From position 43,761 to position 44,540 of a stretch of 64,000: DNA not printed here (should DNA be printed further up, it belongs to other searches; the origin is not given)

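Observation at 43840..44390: Phage-type N6-adenine methyltransferase convergently overlapping a methyl-adenine-dependent nuclease operon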

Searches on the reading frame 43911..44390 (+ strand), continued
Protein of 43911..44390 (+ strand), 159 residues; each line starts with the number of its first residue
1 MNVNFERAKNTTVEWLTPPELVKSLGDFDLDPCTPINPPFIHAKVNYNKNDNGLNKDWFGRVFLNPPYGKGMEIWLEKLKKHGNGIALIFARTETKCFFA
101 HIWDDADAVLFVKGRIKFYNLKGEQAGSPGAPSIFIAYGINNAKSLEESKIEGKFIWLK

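Call 35: search_dna_similar(query=window:43911-44387:+, collection=phages, mode=protein, max_evalue=0.001, max_rows=30)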
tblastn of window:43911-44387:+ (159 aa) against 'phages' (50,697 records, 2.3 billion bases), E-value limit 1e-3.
Records with a match: 514; places in all: 514; records where one place covers at least 80% of the query: 273.
Best place of each record, by identity: <60% 514.
By first word of the organism name: Vibrio 135; Gordonia 79; Lactococcus 45; Escherichia 32; Bacteroides 30; Mycobacterium 24; Staphylococcus 19; Acinetobacter 16; Phocaeicola 13; Bacteriophage 10; and 43 more.
By host as written in the record: - 136; Gordonia terrae 3612 66; Lactococcus lactis 30; Mycobacterium smegmatis mc2 155 16; Vibrio crassostreae 15; Lactococcus lactis subsp. lactis bv. diacetylactis 10; Escherichia coli 9; Acinetobacter baumannii 7; and 138 more.
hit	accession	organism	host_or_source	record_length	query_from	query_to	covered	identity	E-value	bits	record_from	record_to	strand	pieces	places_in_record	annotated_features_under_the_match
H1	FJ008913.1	Bacteroides phage B40-8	Bacteroides fragilis HSP40 (ATCC 51477)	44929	1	159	100%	50.6%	1e-45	164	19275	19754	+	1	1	putative DNA N-6-adenine-methyltransferase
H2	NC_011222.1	Bacteroides phage B40-8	Bacteroides fragilis HSP40 (ATCC 51477)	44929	1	159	100%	50.6%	1e-45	164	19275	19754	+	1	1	putative DNA N-6-adenine-methyltransferase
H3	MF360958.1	Salicola phage SCTP-2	Salicola sp. PV4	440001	6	158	96%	52.6%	1e-42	155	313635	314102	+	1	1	375: hypothetical protein | 374: hypothetical protein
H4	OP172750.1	Phocaeicola phage BV741P4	Phocaeicola vulgatus DA741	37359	1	159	100%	50.0%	6e-46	165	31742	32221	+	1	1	hypothetical protein (x2)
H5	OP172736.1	Phocaeicola phage BV57P1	Phocaeicola vulgatus DA57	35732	1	159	100%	49.4%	2e-45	163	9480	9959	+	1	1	hypothetical protein (x2)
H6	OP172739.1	Phocaeicola phage BV185P1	Phocaeicola vulgatus DA185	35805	1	159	100%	49.4%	4e-45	162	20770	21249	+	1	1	hypothetical protein (x2)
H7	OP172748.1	Phocaeicola phage BV741P1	Phocaeicola vulgatus DA741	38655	1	159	100%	49.4%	5e-45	162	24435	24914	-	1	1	hypothetical protein (x2)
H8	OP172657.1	OM05-12 phage BD166P1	OM05-12 sp003438995 DA166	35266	1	159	100%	48.8%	1e-44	161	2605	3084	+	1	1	hypothetical protein (x2)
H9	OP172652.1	Phocaeicola phage BD26P1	Phocaeicola dorei DA26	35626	1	159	100%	48.8%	1e-44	161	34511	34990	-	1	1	hypothetical protein (x2)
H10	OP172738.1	Phocaeicola phage BV57P3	Phocaeicola vulgatus DA57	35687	1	159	100%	48.8%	1e-44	161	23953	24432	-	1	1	hypothetical protein (x2)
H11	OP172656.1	Phocaeicola phage BD26P5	Phocaeicola dorei DA26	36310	1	159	100%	48.8%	1e-44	161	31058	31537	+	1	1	hypothetical protein (x2)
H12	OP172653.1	Phocaeicola phage BD26P2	Phocaeicola dorei DA26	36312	1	159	100%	48.8%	1e-44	161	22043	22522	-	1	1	hypothetical protein (x2)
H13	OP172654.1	Phocaeicola phage BD26P3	Phocaeicola dorei DA26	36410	1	159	100%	48.8%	1e-44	161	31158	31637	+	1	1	hypothetical protein (x2)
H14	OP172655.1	Phocaeicola phage BD26P4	Phocaeicola dorei DA26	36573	1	159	100%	48.8%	1e-44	161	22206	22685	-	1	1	hypothetical protein (x2)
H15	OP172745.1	Phocaeicola phage BV737P2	Phocaeicola vulgatus DA737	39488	1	159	100%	48.8%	7e-40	147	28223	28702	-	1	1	hypothetical protein (x2)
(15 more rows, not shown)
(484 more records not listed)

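Call 50: predict_structure(alignment_id=A1)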
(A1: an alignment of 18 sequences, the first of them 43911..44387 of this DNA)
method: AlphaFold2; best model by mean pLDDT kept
length: 159 residues; sequences in the alignment: 18
mean_pLDDT: 55.3   pTM: 0.59
mean pLDDT of the five models: 55.3, 52.8, 50.0, 48.3, 40.0
residues with pLDDT >= 90: 0; 70-90: 37; 50-70: 48; < 50: 74
segments of 3 or more residues with pLDDT < 50: 1-37, 41-47, 55-65, 93-97, 119-129
pLDDT, mean of each block of 10 residues (from residue 1): 33 33 40 43 47 46 48 66 67 52 75 58 48 73 80 77
secondary structure, 60 per line:
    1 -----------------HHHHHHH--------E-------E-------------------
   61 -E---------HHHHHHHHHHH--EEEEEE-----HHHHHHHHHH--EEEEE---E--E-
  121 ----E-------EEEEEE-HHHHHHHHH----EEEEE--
elements in order: H18-24 H72-82 E85-90 H96-105 E108-112 E133-138 H140-148 E153-157

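Call 66: search_dna_similar(query=window:43911-44387:+, collection=plasmids, mode=protein, max_evalue=1e-10, max_rows=12)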
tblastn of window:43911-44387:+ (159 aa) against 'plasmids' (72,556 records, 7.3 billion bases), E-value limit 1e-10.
Records with a match: 26; places in all: 27; records where one place covers at least 80% of the query: 21.
Best place of each record, by identity: <60% 26.
By first word of the organism name: Clostridium 5; Curtobacterium 3; Nocardia 2; Mycolicibacterium 2; Mycobacterium 2; Microvirga 2; Acetobacter 2; Calothrix 2; Thalassospira 1; Methylorubrum 1; and 4 more.
By predicted mobility (MOB-suite, as given by PLSDB): non-mobilizable 24; mobilizable 2.
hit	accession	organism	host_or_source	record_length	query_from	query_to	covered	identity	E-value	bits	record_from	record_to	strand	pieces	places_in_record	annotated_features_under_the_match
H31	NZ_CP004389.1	Thalassospira xiamenensis M-5 = DSM 17429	surface seawater from the sea close to ...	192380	6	159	97%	50.3%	3e-45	164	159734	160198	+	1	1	DNA N-6-adenine-methyltransferase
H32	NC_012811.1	Methylorubrum extorquens AM1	-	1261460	9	159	95%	50.3%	1e-45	166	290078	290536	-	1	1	none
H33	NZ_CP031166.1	Euzebya pacifica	-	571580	6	158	96%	46.5%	1e-37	143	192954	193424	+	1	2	phage N-6-adenine-methyltransferase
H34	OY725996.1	Phocaeicola massiliensis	-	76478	1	158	99%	44.7%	3e-39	147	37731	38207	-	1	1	record has no annotation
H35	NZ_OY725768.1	Parabacteroides distasonis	-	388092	1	158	99%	44.7%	3e-39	147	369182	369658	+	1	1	DNA N-6-adenine-methyltransferase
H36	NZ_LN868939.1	Nocardia farcinica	not known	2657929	15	158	91%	49.0%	2e-37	142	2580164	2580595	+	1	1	none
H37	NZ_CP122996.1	Mycolicibacterium aubagnense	wall sediment of Poderosa mine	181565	6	159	97%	44.9%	3e-38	144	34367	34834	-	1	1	DNA N-6-adenine-methyltransferase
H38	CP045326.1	Mycobacterium sp. THAF192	pure culture,Surface of a polyethylene ...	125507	6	156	95%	45.8%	2e-37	142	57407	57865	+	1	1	DNA N-6-adenine-methyltransferase (Dam)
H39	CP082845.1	Nocardia asteroides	-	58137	15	158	91%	46.9%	2e-37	142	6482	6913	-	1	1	phage N-6-adenine-methyltransferase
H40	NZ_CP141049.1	Microvirga lotononidis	-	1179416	8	158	95%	43.3%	1e-34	134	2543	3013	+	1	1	none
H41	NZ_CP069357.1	Microvirga sp. VF16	Vachellia farnesiana,Cell culture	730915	15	158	91%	44.0%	1e-33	131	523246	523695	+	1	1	DNA N-6-adenine-methyltransferase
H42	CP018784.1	Curtobacterium pusillum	Zea mays,cell culture,root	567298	6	156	95%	41.7%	1e-29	120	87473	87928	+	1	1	record has no annotation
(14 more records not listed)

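Call 102: search_protein_families(library=ncbifam, proteins=[L062:10257-11159:-, L062:7190-8461:-, L071:6099-7007:-], max_evalue=0.001)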
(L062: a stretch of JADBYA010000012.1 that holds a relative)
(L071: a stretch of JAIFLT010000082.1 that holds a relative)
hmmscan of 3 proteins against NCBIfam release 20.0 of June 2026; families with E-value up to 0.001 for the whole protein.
L062:10257-11159:- (300 aa): 0 families

L062:7190-8461:- (423 aa): 4 families
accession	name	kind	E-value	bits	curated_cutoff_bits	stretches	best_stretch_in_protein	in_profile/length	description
NF050803.1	DnaMtaseCcrMCaul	equivalog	1.5e-68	231.3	830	1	15-259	6-257/350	adenine-specific DNA-methyltransferase CcrM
NF008572.0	PRK11524.1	equivalog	5.2e-25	88.2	292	1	156-256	163-262/294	adenine-specific DNA-methyltransferase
NF010253.0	PRK13699.1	subfamily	7.2e-17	61.8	244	1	172-253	127-209/226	DNA methyltransferase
TIGR01177.1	TIGR01177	hypoth_equivalog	9.7e-05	21.8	316.55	0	202-241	177-216/330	TIGR01177 family methyltransferase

L071:6099-7007:- (302 aa): 3 families
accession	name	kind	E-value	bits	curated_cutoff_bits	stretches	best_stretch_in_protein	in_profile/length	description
TIGR00571.1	dam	subfamily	5.5e-81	272.2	114.85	1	14-291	2-255/267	Dam family site-specific DNA-(adenine-N6)-methyltransferase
NF008152.0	PRK10904.1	equivalog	8.3e-46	156.5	441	1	14-287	5-252/271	adenine-specific DNA-methyltransferase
TIGR02987.1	met_A_Alw26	exception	2.5e-05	23.2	353.5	1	25-97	15-87/523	Alw26I/Eco31I/Esp3I family type II restriction adenine-specific DNA-methyltransferase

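Call 103: search_protein_families(library=pfam, proteins=[L062:10257-11159:-, L062:11156-12415:-, L062:6566-7072:-, L062:9313-10254:-, L062:8462-9307:-], max_evalue=0.001)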
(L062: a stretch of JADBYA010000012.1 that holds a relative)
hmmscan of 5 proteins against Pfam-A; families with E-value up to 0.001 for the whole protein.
L062:10257-11159:- (300 aa): 1 family
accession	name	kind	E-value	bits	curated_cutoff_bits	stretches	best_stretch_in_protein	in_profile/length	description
PF04556.18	DpnII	-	8.2e-96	321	23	1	17-296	2-277/278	DpnII restriction endonuclease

L062:11156-12415:- (419 aa): 1 family
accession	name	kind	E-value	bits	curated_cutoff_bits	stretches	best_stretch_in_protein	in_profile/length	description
PF02086.21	MethyltransfD12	-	9.5e-65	219.3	22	1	9-276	1-253/253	D12 class N6 adenine-specific DNA methyltransferase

L062:6566-7072:- (168 aa): 1 family
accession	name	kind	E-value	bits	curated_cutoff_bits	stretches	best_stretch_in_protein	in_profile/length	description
PF01797.21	Y1_Tnp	-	6.3e-31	107.5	23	1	20-134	2-121/121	Transposase IS200 like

L062:9313-10254:- (313 aa): 2 families
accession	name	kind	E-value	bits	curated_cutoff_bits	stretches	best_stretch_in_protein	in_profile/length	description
PF02195.25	ParB_N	-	1.4e-18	67.2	26.3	1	6-85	2-82/95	ParB N-terminal domain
PF04539.22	Sigma70_r3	-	0.00026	21.5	25.3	1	110-146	4-40/78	Sigma-70 region 3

L062:8462-9307:- (281 aa): 0 families
